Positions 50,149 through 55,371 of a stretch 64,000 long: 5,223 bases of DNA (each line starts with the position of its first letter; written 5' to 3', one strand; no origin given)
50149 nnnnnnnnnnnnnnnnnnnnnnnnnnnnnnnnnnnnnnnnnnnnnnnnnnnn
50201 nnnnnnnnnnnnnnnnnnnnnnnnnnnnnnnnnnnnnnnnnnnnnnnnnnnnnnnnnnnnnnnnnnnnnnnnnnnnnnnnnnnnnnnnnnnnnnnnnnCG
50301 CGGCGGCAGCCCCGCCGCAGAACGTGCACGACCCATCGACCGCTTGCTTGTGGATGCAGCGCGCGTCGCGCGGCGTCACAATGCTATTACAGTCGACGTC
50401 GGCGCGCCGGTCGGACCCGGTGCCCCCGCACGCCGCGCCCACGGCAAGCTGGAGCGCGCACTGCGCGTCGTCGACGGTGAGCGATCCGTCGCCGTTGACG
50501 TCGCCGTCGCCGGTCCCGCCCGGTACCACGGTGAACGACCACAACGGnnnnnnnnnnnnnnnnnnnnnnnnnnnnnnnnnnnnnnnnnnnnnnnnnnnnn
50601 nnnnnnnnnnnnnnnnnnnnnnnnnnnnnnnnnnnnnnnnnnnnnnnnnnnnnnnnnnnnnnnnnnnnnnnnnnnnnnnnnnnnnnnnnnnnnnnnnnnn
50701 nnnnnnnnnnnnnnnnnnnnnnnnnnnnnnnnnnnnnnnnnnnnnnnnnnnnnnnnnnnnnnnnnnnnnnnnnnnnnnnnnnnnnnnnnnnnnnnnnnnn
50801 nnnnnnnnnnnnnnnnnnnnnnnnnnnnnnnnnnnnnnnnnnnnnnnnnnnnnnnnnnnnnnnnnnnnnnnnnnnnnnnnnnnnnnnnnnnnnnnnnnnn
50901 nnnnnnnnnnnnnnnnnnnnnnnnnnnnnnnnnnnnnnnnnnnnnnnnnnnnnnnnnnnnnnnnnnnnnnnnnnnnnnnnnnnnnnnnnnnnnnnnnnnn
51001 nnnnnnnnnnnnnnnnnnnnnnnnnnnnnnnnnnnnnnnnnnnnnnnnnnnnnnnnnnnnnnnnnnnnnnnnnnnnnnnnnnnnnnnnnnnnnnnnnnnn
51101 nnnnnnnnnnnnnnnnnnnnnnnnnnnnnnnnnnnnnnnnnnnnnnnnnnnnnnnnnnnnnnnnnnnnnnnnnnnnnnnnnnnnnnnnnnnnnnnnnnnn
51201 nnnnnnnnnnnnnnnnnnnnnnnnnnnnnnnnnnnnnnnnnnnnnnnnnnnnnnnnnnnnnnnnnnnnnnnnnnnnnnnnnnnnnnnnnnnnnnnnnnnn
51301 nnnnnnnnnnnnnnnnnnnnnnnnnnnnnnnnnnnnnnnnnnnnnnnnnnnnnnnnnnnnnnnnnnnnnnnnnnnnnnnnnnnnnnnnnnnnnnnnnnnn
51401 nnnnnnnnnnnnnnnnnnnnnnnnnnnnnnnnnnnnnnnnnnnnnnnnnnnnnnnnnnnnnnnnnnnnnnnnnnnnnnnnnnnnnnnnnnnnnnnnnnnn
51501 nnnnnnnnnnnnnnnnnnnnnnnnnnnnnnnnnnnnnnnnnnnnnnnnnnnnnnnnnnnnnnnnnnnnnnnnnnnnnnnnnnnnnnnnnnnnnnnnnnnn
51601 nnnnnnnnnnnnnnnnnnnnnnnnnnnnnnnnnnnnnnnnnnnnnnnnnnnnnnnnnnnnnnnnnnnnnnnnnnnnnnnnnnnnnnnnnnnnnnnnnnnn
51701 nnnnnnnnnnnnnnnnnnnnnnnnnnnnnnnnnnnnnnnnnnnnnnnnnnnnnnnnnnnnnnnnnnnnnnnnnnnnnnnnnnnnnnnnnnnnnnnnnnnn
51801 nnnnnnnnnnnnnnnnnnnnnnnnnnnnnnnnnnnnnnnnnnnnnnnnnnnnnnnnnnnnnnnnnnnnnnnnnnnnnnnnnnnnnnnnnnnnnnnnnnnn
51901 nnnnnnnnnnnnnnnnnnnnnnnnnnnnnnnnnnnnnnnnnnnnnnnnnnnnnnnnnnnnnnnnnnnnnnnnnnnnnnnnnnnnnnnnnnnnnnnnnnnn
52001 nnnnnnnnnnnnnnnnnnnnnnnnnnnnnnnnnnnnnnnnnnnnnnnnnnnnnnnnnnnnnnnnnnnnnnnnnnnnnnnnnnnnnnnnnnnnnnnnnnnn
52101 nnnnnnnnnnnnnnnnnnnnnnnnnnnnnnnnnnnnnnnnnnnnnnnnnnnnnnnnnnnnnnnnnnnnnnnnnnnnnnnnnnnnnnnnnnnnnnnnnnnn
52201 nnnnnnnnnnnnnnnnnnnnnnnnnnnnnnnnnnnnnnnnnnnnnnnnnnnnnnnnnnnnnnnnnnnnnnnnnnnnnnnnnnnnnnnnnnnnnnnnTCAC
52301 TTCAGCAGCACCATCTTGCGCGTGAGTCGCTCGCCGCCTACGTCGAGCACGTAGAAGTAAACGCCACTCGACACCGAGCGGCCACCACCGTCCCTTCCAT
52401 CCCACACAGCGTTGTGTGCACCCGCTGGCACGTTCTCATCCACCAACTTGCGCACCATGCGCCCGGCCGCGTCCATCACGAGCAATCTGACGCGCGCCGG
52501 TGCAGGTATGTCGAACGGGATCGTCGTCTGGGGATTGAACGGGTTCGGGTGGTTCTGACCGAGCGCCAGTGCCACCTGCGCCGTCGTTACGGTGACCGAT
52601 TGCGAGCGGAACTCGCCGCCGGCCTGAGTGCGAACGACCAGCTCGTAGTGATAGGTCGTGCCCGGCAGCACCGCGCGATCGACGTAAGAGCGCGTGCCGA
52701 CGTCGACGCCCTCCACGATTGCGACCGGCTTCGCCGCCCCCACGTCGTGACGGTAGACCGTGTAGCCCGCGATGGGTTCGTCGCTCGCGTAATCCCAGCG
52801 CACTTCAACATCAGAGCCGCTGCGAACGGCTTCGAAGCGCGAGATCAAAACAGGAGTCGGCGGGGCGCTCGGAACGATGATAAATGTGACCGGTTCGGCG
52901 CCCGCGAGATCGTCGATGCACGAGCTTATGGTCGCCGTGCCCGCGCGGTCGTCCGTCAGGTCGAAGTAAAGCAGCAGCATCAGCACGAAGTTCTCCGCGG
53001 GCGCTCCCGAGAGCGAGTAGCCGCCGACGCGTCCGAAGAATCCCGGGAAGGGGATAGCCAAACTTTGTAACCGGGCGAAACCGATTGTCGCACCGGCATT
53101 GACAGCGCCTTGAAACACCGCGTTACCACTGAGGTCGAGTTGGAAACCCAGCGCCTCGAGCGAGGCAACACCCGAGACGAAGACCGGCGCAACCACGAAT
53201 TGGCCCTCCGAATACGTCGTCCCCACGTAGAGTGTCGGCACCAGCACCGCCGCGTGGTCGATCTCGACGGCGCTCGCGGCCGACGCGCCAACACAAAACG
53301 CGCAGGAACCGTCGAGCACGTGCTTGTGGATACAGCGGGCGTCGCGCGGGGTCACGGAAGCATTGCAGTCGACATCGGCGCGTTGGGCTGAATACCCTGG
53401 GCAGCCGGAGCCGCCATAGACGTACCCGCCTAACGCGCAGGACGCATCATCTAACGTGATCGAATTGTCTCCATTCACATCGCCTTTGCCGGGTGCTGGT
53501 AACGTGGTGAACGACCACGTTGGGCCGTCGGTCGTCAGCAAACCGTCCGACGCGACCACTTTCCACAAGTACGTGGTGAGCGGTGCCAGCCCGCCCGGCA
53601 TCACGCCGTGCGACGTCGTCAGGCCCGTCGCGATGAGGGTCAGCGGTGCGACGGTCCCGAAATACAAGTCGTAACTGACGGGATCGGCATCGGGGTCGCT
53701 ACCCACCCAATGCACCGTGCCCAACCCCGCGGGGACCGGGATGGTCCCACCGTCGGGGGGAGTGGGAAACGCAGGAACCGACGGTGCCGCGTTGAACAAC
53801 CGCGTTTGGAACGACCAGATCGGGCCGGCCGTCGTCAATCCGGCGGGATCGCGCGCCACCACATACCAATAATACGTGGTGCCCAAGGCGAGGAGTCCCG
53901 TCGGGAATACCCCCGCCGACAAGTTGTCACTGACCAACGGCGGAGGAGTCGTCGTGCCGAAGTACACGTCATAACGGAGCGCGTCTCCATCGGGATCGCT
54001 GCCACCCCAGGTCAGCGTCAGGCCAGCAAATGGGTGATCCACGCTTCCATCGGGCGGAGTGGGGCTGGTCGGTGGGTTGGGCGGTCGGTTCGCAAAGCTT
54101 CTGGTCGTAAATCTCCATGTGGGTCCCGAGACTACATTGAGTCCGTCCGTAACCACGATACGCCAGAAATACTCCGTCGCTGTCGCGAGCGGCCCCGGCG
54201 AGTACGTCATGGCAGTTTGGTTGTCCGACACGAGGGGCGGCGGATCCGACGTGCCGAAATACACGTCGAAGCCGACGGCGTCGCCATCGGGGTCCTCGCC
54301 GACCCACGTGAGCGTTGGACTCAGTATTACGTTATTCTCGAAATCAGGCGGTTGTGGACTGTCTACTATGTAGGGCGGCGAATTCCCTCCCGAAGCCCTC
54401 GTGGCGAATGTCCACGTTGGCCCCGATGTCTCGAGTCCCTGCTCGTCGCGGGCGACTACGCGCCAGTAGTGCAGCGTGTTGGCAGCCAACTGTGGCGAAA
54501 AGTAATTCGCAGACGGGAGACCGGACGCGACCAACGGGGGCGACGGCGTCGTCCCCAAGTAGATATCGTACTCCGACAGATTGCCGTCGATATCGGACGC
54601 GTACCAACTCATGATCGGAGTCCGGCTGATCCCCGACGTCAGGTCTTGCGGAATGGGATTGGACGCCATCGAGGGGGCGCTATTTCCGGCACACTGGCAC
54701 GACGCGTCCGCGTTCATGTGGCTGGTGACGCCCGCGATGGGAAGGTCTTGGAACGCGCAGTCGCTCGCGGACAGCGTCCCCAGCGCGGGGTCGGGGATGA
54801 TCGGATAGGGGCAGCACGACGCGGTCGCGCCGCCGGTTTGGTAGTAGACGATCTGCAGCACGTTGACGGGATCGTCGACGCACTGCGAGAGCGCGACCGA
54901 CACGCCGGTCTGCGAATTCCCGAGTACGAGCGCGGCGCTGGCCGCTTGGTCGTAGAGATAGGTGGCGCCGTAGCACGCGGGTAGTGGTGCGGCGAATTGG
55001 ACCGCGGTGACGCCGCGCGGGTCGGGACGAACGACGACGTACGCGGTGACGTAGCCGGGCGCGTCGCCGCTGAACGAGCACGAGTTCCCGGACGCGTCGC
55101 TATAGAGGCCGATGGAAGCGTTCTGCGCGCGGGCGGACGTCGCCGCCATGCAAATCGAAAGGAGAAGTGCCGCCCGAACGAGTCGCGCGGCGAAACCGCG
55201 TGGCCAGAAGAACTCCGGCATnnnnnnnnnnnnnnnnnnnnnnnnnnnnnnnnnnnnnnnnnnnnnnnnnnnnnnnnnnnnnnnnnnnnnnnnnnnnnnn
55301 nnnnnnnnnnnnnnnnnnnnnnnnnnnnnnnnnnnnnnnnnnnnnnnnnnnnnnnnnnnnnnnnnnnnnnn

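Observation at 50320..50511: Dockerin-like double Ca-loop with cysteine substitutions inside each giant protein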

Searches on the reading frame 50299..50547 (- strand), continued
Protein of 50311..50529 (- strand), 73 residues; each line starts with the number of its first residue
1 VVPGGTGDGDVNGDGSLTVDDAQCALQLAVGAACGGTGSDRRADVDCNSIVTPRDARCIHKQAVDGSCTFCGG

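Call 73: find_homologous_proteins(query=A7, max_evalue=0.00001)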
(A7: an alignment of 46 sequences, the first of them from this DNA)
Query A7 (46 sequences) (83 aa, profile of the alignment): 52 proteins with E <= 0.00001 among 936 candidates.
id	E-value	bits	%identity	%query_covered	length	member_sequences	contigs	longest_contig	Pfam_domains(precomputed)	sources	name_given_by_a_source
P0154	5.4e-17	79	37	87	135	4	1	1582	PF00404.25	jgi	jgi:hypothetical protein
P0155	1.7e-16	78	37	71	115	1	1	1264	-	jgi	-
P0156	3.8e-15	73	32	86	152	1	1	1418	PF00404.25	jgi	jgi:hypothetical protein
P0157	1.2e-14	72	35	71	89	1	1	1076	-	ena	-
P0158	1.3e-14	72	35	69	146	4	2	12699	PF00404.25,PF00578.28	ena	-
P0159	6.0e-14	69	38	69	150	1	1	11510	PF00404.25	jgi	-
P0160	2.8e-13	67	39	75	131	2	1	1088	PF00404.25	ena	-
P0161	3.5e-13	67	38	69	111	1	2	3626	-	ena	-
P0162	5.5e-13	66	37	89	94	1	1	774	PF00404.25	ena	-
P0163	7.1e-13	66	41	69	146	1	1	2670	-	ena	-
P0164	1.6e-12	65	36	89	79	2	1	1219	-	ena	-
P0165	3.5e-12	64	33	73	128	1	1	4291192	-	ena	-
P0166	3.5e-12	64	38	73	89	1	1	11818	PF00404.25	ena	-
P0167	3.9e-12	64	35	83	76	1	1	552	PF00404.25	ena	-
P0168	5.8e-12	63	38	70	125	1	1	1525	-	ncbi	-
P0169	8.4e-12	63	39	75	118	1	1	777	PF00404.25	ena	-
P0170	4.1e-11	60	36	75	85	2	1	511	PF00404.25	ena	-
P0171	6.0e-11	60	38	67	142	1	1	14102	PF00404.25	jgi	-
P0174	7.3e-11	60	39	40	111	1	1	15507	PF00404.25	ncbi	-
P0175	1.7e-10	58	38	73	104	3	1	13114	PF00404.25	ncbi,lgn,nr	ncbi:hypothetical protein MHK_005190 [Candidatus Magnetomorum sp. HK-1]|nr:hypothetical protein MHK_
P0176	1.9e-10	58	42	72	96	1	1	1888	PF00404.25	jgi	-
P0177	2.3e-10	58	34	69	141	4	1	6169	PF00404.25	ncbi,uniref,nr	ncbi:MAG: hypothetical protein OMM_09099 [Candidatus Magnetoglobus multicellularis str. Araruama]|un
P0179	2.7e-10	58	33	69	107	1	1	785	PF00404.25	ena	-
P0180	5.6e-10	57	38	67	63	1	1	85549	PF00404.25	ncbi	ncbi:MAG: dockerin type I domain-containing protein [bacterium]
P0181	1.0e-9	56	31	70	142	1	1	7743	PF00404.25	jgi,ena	-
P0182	1.0e-9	56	41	63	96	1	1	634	PF00404.25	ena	-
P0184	1.3e-9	56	33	69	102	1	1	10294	PF00404.25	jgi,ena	-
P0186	3.2e-9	54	38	66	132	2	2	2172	PF00404.25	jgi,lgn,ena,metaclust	metaclust:\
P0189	2.1e-8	52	45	67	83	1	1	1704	PF13405.13,PF00404.25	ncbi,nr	ncbi:MAG: dockerin type I repeat-containing protein, partial [Clostridia bacterium]|nr:dockerin type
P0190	7.5e-8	50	46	67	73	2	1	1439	PF13405.13,PF00404.25,PF13202.13,PF00036.39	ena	-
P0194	3.1e-7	48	34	67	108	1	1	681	PF00404.25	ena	-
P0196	1.4e-6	46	37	61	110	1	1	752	PF00404.25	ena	-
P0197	1.5e-6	46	34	67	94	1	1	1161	PF00404.25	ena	-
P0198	2.0e-6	45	45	67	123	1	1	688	PF00404.25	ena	-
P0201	3.2e-6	45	40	70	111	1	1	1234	PF00404.25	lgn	-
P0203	6.0e-6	44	41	67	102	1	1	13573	PF00404.25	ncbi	-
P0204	6.5e-6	44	37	71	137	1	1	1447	PF00404.25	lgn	-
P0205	8.2e-6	43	35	75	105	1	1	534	PF00404.25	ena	-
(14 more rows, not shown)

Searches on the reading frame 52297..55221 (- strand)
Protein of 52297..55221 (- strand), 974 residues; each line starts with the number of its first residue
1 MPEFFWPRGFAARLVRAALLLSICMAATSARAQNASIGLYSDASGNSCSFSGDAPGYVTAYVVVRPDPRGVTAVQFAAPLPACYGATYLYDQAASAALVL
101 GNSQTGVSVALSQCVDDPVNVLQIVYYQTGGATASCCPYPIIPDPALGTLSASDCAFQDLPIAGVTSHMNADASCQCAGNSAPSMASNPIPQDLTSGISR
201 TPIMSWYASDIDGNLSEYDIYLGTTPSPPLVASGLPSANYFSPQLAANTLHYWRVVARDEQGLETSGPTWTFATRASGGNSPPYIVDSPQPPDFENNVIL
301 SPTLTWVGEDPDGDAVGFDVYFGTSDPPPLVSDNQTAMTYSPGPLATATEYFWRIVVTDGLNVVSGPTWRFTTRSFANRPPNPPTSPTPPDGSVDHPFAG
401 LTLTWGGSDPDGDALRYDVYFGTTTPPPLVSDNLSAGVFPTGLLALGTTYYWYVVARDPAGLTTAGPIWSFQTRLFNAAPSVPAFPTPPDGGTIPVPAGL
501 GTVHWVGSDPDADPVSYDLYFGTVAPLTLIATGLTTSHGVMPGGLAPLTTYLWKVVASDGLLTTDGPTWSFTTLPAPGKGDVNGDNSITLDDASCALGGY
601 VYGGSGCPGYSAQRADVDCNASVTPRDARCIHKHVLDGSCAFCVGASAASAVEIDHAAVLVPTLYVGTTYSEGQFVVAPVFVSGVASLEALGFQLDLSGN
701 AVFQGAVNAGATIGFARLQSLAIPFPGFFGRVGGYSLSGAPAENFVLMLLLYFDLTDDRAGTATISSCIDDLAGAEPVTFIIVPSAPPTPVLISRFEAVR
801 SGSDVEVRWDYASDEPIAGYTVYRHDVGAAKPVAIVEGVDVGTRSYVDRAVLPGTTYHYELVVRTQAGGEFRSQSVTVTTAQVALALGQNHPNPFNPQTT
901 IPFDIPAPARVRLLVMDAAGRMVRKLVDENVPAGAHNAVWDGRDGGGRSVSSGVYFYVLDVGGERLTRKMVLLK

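Call 6: search_protein_families(library=pfam, proteins=[window:52297-55221:-], max_evalue=1)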
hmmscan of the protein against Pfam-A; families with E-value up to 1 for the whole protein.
window:52297-55221:- (974 aa): 6 families
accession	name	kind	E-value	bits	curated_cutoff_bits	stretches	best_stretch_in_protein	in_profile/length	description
PF00041.27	fn3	-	8.9e-10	39.1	25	1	797-878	9-83/84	Fibronectin type III domain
PF13860.13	FlgD_ig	-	4.9e-08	33.3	27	1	902-955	15-69/79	FlgD Ig-like domain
PF25788.1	Ig_Rha78A_N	-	3.6e-06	27.6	27.4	1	331-364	57-90/105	Rha78A-like, N-terminal immunoglobulin domain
PF13585.12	CHU_C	-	0.0029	18.1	27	1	914-967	32-79/86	CHU_C Type IX secretion signal domain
PF00404.24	Dockerin_1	-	0.0093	16.6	22.9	1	579-636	1-57/57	Dockerin type I domain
PF18962.6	Por_Secre_tail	-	0.27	12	27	1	892-971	3-74/75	Secretion system C-terminal sorting domain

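Call 7: search_protein_families(library=ncbifam, proteins=[window:52297-55221:-], max_evalue=1)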
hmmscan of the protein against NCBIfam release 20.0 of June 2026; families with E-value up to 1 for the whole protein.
window:52297-55221:- (974 aa): 10 families
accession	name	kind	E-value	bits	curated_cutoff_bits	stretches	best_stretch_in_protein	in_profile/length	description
NF009276.0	PRK12633.1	equivalog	6.8e-06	26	383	1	876-956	96-176/234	flagellar basal body rod modification protein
NF033707.1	T9SS_sortase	equivalog_domain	1.2e-05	23.2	420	1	880-962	991-1078/1095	type IX secretion system sortase PorU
NF052323.1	T9SSA_dep_M6i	equivalog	4.8e-05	21.5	600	1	890-959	960-1024/1043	T9SS-dependent M6-like inactivated metalloprotease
NF038112.1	myxo_dep_M36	subfamily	0.00011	19.5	1500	1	208-418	1311-1509/1604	myxosortase-dependent M36 family metallopeptidase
TIGR04183.1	Por_Secre_tail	domain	0.00014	21.8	23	1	892-971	3-70/72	T9SS type A sorting domain-containing protein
NF009453.0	PRK12813.1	equivalog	0.00015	21.4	264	1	909-960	124-172/223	flagellar basal body rod modification protein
NF005176.1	PRK06655.1-1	equivalog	0.00064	19.7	230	1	909-955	97-143/197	flagellar hook assembly protein FlgD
NF052228.1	T9SS_PorZ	equivalog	0.021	13.3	260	1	892-957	677-738/757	type IX secretion system anionic LPS delivery protein PorZ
NF009277.0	PRK12634.1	equivalog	0.041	14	333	1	910-956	123-169/221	flagellar basal body rod modification protein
NF009452.0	PRK12812.1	equivalog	0.1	11.8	258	1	911-956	154-201/289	flagellar basal body rod modification protein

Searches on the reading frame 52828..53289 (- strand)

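Call 9: search_protein_families(library=pfam, proteins=[window:52828-53289:-], max_evalue=10)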
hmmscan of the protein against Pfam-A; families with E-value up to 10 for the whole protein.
seq(154 aa): 1 family
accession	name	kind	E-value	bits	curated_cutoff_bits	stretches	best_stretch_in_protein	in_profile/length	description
PF06900.16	DUF1270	-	0.013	16.4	27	1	101-124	20-43/53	Protein of unknown function (DUF1270)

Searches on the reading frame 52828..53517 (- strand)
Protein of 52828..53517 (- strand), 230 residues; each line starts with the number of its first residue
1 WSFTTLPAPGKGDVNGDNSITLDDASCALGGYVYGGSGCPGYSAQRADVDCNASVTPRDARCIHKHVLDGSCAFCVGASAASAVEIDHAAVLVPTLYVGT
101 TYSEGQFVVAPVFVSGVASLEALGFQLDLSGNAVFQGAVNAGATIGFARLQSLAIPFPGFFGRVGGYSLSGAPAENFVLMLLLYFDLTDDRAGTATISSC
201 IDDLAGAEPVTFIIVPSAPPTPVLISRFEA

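Call 13: search_solved_structures(query=window:52828-53517:-, max_evalue=10, show_alignments=3)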
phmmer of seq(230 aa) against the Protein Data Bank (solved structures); distinct sequences matched with E-value up to 10: 8.
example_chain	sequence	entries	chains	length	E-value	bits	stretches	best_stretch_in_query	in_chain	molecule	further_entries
4uyq_B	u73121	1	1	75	0.037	16.8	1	12-72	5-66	Cellulosomal scaffoldin adaptor protein B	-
4uyp_B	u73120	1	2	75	0.31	13.8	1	12-72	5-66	Cellulosomal scaffoldin adaptor protein B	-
1ohz_B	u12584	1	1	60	0.37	13.6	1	12-68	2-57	ENDO-1,4-BETA-XYLANASE Y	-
2ccl_B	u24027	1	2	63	0.41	13.4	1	12-68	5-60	ENDO-1,4-BETA-XYLANASE Y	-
1ijd_B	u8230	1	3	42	0.6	12.9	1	55-82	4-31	LIGHT-HARVESTING PROTEIN B-800/820, BETA CHAIN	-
1dsz_A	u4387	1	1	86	3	10.6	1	30-75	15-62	RETINOIC ACID RECEPTOR ALPHA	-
6xwg_D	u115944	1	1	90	3.1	10.5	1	30-75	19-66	Retinoic acid receptor alpha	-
1hra_A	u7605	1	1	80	3.6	10.3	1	30-75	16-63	RETINOIC ACID RECEPTOR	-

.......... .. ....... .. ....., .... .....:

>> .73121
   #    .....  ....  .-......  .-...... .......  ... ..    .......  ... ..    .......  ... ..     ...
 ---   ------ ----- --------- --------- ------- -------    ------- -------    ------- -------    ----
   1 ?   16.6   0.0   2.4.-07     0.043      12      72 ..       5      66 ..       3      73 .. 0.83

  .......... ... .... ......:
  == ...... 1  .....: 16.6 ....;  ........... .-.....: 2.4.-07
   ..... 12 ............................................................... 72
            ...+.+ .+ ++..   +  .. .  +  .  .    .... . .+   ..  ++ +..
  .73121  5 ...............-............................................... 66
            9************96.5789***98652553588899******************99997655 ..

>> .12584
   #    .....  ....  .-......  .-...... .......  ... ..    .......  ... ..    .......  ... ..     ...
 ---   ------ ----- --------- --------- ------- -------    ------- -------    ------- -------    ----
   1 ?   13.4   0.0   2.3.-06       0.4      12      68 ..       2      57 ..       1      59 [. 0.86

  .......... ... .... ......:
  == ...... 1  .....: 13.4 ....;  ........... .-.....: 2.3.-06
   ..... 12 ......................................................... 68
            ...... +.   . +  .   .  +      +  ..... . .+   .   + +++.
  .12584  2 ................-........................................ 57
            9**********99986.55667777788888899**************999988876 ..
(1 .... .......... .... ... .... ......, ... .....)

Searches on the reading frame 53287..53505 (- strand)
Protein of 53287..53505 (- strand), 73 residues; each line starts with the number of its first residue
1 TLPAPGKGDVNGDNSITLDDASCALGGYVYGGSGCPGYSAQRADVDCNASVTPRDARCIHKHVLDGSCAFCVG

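Call 9: search_protein_families(library=pfam, proteins=[window:53287-53505:-], max_evalue=10)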
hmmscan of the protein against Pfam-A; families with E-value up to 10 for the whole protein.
seq(73 aa): 1 family
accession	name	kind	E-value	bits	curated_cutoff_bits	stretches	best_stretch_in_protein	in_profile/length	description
PF00404.24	Dockerin_1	-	5.3e-05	23.8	22.9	1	7-64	1-57/57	Dockerin type I domain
